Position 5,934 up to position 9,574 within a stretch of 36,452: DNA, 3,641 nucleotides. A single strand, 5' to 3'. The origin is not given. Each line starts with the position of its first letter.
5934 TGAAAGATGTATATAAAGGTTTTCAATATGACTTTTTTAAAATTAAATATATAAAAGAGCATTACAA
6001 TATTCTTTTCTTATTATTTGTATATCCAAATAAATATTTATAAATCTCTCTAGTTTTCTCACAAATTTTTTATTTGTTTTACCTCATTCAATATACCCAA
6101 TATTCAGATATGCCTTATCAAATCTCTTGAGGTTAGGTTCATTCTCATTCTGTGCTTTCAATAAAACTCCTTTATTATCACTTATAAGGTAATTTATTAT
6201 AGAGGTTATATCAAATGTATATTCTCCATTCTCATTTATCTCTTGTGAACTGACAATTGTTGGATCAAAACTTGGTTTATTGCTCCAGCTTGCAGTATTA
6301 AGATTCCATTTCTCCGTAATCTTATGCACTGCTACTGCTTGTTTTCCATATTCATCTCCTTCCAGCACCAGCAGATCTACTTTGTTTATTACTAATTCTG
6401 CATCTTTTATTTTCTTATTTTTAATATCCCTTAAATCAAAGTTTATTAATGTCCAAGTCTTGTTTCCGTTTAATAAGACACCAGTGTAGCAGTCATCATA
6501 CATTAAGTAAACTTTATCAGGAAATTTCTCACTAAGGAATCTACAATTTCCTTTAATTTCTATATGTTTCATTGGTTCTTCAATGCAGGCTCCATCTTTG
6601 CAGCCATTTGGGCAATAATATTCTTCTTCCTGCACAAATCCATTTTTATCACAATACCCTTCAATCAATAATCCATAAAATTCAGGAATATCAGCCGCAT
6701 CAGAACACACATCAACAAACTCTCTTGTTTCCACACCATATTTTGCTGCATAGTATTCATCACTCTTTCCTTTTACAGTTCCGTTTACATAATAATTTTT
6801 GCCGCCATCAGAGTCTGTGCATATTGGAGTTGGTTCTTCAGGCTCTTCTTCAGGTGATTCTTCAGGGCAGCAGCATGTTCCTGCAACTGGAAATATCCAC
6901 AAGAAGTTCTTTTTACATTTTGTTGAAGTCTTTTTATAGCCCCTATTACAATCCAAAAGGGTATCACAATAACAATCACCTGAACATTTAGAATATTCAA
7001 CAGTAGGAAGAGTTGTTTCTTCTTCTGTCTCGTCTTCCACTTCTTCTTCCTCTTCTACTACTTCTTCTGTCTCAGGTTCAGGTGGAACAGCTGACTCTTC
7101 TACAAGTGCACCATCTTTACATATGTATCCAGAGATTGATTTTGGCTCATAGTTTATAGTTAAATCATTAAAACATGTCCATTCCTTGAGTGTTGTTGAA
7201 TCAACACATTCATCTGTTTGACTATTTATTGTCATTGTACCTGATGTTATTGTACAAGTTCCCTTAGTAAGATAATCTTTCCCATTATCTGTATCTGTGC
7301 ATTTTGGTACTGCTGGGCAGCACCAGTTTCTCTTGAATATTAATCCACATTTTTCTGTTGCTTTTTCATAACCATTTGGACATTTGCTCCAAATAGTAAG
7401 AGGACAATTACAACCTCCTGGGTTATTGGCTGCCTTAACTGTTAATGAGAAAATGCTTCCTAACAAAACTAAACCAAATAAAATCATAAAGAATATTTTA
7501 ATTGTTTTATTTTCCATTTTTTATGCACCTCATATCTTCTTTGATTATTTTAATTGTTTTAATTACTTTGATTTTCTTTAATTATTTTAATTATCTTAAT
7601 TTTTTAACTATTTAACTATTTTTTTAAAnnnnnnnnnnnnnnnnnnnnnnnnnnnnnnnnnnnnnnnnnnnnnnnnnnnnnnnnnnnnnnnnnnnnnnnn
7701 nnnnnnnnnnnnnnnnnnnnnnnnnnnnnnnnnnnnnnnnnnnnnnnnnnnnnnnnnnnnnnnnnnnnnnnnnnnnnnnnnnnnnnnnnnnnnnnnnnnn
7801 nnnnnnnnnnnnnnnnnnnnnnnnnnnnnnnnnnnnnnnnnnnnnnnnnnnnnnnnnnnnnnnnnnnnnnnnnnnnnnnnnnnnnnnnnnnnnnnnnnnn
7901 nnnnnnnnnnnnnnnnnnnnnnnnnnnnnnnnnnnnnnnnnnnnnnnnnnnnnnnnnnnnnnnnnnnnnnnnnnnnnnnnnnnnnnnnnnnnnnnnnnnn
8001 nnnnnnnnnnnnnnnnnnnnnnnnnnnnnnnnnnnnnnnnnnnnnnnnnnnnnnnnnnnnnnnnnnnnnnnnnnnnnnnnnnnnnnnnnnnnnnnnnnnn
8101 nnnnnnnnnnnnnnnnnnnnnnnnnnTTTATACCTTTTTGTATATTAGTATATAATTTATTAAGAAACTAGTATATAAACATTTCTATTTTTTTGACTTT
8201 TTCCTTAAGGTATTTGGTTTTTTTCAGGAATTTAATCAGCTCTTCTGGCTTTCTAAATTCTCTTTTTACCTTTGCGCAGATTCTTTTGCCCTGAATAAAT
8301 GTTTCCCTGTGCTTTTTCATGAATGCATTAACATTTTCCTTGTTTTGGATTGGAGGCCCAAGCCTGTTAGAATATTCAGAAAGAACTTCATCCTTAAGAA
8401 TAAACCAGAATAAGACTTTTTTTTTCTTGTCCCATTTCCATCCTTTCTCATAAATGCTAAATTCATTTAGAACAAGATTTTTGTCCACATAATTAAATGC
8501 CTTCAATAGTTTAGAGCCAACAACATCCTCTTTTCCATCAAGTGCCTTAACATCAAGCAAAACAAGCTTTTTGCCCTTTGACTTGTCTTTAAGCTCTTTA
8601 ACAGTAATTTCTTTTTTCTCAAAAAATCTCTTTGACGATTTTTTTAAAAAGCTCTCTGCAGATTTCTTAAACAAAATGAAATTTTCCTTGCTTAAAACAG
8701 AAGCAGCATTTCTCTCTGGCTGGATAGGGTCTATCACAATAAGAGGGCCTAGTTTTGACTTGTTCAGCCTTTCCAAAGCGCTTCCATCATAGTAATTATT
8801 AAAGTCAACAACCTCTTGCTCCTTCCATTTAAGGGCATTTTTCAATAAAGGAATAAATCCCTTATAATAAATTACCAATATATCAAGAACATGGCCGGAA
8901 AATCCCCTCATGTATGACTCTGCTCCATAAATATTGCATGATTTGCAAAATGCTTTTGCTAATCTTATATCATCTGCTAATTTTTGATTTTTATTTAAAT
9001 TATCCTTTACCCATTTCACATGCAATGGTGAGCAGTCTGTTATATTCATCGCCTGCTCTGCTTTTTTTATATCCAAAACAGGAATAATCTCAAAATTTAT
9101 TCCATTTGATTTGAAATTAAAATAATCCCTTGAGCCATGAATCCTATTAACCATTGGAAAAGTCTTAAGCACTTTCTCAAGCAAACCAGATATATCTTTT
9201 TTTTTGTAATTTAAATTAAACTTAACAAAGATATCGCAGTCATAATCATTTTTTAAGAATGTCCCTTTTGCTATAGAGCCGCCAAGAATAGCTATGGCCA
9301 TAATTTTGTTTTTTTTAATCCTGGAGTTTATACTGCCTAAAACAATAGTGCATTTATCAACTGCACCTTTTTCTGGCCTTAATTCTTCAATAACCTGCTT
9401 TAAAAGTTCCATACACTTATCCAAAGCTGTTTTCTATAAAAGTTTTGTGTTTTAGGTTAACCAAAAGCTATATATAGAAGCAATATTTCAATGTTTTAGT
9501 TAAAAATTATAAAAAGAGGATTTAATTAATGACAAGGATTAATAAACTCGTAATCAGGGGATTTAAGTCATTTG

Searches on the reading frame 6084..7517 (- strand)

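Call 84: search_protein_families(library=pfam, proteins=[window:6084-7517:-], max_evalue=0.00001)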
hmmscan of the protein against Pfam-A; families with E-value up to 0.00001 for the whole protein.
window:6084-7517:- (477 aa): 1 family
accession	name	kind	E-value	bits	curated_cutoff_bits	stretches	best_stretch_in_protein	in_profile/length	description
PF24517.2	CBM96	-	3.9e-10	40.2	26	1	353-462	39-144/164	Carbohydrate-binding module family 96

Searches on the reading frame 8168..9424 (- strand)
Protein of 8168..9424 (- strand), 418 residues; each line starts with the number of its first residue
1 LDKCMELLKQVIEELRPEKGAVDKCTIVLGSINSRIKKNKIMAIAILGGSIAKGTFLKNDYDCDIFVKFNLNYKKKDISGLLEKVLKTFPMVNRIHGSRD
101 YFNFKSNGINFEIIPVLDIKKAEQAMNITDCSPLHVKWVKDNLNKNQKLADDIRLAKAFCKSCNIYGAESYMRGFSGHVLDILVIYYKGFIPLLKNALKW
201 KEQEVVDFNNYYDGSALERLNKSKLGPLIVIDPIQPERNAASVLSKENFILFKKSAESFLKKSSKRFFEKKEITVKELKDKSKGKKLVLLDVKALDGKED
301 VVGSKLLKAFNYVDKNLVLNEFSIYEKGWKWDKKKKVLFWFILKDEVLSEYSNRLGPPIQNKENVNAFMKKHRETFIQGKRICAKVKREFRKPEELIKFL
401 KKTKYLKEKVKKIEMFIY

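Call 84: search_protein_families(library=pfam, proteins=[window:8168-9424:-], max_evalue=0.00001)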
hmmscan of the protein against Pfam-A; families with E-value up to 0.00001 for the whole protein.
window:8168-9424:- (418 aa): 2 families
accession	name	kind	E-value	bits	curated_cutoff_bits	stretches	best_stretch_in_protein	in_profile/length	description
PF09249.16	tRNA_NucTransf2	-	1.2e-32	112.9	27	1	151-269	1-113/113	tRNA nucleotidyltransferase, second domain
PF21133.2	CAA_C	-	8.3e-14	51.9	22.2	1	284-398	2-117/144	CCA-adding enzyme, C-terminal domain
